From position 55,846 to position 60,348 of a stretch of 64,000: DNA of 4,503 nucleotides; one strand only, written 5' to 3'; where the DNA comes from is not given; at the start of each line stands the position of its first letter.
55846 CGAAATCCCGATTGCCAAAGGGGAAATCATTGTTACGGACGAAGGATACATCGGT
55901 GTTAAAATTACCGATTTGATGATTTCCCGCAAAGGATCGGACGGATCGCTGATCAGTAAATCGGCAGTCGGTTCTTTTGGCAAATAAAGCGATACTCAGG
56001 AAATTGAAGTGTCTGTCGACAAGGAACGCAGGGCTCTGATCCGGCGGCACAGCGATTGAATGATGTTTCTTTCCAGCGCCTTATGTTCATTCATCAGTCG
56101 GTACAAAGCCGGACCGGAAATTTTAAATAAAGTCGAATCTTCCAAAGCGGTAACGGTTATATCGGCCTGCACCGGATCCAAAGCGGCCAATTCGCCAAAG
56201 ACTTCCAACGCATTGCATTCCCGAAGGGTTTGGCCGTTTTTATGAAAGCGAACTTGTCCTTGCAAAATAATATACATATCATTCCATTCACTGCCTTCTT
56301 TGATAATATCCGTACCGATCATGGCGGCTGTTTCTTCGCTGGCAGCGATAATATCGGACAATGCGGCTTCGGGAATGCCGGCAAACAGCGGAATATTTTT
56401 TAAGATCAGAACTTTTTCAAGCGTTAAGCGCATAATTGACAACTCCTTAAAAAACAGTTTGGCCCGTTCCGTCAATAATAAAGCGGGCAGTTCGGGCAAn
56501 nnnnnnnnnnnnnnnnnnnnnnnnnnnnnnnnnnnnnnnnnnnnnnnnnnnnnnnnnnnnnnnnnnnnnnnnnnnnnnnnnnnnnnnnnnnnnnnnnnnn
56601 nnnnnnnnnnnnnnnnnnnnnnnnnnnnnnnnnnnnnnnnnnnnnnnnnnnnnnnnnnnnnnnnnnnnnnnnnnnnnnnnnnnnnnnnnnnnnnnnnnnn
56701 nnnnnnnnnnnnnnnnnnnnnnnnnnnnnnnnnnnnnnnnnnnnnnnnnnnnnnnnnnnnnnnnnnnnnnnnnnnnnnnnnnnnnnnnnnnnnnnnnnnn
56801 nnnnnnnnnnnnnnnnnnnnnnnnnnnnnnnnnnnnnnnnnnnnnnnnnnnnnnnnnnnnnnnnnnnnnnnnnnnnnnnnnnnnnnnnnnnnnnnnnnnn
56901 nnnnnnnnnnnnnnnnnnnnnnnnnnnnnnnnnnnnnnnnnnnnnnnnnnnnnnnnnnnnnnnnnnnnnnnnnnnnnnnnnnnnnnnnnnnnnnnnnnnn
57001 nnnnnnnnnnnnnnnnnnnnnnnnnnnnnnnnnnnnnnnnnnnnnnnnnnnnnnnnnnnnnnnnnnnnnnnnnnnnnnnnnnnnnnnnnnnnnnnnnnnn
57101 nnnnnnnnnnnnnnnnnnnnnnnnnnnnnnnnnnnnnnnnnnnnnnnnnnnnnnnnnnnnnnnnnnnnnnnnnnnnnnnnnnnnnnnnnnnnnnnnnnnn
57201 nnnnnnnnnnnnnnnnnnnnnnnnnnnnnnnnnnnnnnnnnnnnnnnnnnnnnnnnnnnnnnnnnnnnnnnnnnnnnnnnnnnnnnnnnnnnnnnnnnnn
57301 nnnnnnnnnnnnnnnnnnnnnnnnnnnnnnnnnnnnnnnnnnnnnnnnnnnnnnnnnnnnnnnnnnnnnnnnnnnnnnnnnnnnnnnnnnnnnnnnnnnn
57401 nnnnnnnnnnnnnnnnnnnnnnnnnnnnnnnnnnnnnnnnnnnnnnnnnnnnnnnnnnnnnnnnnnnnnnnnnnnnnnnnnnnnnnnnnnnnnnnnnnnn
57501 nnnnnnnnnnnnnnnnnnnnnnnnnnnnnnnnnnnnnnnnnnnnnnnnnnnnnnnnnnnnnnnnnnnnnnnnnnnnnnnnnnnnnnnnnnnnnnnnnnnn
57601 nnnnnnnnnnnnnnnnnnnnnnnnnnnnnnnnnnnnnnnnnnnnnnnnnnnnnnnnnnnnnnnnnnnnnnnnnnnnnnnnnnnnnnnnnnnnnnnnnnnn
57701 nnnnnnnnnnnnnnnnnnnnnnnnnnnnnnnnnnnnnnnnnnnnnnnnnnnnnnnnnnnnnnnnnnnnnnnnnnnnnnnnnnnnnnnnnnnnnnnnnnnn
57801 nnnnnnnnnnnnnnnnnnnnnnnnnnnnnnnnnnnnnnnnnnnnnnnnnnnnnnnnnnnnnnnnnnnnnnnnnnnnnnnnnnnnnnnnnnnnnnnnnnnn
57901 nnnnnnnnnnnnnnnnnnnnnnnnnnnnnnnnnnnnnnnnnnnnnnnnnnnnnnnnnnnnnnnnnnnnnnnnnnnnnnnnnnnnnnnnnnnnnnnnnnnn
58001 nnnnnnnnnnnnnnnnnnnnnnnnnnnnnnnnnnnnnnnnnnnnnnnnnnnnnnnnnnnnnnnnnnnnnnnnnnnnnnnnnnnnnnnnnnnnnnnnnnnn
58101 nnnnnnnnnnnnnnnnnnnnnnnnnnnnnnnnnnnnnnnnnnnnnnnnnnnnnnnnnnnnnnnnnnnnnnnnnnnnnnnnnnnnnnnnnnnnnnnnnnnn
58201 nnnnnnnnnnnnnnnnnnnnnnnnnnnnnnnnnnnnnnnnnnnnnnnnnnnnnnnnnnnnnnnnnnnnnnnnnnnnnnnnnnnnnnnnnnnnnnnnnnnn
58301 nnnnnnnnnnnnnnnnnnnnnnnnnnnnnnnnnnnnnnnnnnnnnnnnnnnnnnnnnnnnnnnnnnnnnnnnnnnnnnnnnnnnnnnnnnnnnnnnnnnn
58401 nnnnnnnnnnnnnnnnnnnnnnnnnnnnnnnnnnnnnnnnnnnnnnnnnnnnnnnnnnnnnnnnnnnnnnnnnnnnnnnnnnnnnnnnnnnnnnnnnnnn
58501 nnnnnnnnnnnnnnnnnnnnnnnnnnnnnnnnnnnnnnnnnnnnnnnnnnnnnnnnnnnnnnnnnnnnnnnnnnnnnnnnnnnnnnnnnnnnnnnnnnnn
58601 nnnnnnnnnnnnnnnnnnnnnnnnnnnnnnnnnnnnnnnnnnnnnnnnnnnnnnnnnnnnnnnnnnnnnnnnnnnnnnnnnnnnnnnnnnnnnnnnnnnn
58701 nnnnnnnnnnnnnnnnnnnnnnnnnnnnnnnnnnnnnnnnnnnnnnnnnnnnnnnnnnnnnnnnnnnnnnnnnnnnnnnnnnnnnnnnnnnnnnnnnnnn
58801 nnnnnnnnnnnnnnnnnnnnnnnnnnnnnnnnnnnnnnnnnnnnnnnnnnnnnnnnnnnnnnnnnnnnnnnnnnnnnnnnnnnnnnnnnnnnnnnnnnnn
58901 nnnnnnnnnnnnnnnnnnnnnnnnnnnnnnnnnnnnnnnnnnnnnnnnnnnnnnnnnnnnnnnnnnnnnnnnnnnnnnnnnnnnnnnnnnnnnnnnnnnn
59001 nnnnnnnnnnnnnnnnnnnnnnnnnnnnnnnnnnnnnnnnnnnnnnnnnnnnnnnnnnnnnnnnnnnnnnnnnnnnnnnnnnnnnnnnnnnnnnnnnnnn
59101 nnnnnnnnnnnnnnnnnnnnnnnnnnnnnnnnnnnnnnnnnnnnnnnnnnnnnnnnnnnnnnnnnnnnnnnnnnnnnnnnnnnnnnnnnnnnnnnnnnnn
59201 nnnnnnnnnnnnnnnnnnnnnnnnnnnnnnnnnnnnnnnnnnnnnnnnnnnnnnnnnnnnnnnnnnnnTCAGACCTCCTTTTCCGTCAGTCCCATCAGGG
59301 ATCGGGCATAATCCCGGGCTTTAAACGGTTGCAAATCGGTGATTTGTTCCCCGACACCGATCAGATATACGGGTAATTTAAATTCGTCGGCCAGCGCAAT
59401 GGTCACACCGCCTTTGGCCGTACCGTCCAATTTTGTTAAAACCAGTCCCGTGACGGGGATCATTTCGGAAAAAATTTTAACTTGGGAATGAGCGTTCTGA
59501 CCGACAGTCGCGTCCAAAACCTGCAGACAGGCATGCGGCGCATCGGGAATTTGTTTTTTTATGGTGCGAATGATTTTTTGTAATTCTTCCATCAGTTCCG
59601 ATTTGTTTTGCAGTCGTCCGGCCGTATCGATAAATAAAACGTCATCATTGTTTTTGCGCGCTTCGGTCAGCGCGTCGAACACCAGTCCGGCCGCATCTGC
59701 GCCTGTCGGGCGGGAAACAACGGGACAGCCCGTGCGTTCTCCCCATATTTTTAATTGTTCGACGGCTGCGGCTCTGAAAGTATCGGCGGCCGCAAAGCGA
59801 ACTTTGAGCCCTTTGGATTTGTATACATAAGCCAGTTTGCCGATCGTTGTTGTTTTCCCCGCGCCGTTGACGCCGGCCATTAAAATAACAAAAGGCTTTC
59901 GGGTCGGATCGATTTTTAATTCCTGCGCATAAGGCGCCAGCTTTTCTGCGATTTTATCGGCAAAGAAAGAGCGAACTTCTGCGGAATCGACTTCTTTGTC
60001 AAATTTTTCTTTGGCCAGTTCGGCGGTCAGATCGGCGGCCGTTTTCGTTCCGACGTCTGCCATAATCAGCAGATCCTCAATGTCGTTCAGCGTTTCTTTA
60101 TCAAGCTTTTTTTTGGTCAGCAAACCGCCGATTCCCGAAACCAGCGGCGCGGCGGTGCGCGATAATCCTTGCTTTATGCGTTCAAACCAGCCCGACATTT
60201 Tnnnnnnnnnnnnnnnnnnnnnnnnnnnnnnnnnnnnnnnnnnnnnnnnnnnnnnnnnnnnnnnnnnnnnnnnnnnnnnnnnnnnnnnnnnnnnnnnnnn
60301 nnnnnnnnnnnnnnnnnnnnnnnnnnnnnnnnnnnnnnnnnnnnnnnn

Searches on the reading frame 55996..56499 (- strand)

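Call 16: search_protein_families(library=pfam, proteins=[window:55996-56499:-], max_evalue=0.00001)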
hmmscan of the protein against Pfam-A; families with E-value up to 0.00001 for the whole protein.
window:55996-56499:- (167 aa): 1 family
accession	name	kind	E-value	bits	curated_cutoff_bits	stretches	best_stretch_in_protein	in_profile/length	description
PF00027.35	cNMP_binding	-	4.7e-14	52.6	27.5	1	62-139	7-89/89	Cyclic nucleotide-binding domain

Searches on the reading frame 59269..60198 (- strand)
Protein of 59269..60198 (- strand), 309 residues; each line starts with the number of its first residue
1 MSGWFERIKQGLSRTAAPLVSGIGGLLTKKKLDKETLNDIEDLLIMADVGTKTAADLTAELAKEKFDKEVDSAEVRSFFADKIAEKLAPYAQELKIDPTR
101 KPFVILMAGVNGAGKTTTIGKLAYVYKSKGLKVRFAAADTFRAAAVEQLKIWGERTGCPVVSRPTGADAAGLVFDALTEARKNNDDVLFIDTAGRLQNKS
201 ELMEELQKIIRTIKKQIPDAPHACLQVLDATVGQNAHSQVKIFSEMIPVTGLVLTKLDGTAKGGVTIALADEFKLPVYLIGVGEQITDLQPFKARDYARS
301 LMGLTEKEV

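Call 16: search_protein_families(library=pfam, proteins=[window:59269-60198:-], max_evalue=0.00001)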
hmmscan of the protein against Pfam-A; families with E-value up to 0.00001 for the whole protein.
window:59269-60198:- (309 aa): 4 families
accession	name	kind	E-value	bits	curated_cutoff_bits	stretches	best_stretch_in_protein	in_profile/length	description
PF00448.28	SRP54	-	3.7e-71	239.3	22.7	1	102-302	1-195/196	SRP54-type protein, GTPase domain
PF02881.24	SRP54_N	-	4.9e-10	39.9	22.4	1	20-78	2-70/75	SRP54-type protein, helical bundle domain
PF06414.18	Zeta_toxin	-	3e-07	30.5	22.3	1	95-208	9-119/199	Zeta toxin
PF13604.12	AAA_30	-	2e-06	28.1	27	1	104-212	20-114/191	AAA domain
